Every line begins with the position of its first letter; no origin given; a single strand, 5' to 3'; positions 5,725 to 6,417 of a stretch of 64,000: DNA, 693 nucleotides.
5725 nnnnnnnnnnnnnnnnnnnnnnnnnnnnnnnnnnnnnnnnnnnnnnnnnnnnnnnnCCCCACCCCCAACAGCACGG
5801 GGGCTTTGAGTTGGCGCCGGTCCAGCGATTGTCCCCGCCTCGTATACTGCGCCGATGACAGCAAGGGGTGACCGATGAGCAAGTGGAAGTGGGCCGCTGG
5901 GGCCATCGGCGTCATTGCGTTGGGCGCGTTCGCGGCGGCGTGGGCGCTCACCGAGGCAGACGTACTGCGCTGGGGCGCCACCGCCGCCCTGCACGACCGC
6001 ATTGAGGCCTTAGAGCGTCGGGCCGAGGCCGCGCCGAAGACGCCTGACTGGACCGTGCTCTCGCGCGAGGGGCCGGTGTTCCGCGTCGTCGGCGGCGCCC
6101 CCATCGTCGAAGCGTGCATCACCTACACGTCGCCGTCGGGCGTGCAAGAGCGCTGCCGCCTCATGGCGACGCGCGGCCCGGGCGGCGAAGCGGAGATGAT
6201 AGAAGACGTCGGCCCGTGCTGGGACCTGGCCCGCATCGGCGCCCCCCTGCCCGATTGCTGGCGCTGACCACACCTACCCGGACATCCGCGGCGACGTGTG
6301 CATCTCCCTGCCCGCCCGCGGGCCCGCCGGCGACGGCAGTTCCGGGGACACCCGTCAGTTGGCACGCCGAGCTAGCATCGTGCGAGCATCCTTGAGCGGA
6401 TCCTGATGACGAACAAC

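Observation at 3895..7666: Lower-GC island between uvrD and the F420 nitroreductase: HEPN-like large protein + small membrane protein + repeat-flanked 389-aa protein; a candidate uncharacterised defense / abortive-infection module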

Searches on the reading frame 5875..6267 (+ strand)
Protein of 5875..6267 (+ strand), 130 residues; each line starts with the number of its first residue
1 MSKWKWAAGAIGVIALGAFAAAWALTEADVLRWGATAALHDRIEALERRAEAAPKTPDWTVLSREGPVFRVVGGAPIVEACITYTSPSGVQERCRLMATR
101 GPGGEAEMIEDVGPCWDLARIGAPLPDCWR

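Call 8: search_protein_families(library=padloc, proteins=[window:5875-6267:+], max_evalue=0.1)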
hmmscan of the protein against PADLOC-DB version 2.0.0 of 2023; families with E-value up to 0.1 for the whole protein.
window:5875-6267:+ (130 aa): 0 families

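Call 9: search_protein_families(library=ncbifam, proteins=[window:5875-6267:+], max_evalue=0.1)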
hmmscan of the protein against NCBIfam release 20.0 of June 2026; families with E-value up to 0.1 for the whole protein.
window:5875-6267:+ (130 aa): 0 families

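Call 10: search_protein_families(library=pfam, proteins=[window:5875-6267:+], max_evalue=0.1)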
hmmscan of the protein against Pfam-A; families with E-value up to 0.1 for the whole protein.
window:5875-6267:+ (130 aa): 0 families

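Call 49: find_homologous_proteins(query=window:5875-6264:+)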
Query window:5875-6264:+ (130 aa): 13 proteins with E <= 0.001 among 79 candidates.
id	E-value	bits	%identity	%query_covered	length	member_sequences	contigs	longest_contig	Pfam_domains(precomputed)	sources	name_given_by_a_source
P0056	3.9e-81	288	100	100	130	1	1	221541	-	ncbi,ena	-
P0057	5.6e-50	187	68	100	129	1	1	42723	-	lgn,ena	-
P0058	5.2e-47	177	64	100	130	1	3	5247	-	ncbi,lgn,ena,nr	ncbi:MAG: hypothetical protein OXG38_05760 [Chloroflexi bacterium]|nr:hypothetical protein [Chlorofl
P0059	4.9e-45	171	63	100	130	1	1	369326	-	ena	-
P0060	2.0e-43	166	64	100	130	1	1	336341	-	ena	-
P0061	1.4e-32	131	55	100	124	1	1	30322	-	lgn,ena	-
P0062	2.2e-31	127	52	100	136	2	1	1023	-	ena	-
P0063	4.8e-30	122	51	100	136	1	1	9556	-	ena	-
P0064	2.5e-23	101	51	100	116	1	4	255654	-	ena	-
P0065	1.2e-22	98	37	100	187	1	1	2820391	-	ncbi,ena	-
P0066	9.7e-22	95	50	100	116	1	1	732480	-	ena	-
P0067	1.3e-13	69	54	55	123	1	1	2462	-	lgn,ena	-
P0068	3.5e-11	61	40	69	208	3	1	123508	-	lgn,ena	-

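Call 70: search_protein_families(library=phrogs, proteins=[window:5875-6264:+], max_evalue=0.01)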
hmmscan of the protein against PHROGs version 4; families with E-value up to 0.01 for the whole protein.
window:5875-6264:+ (130 aa): 0 families
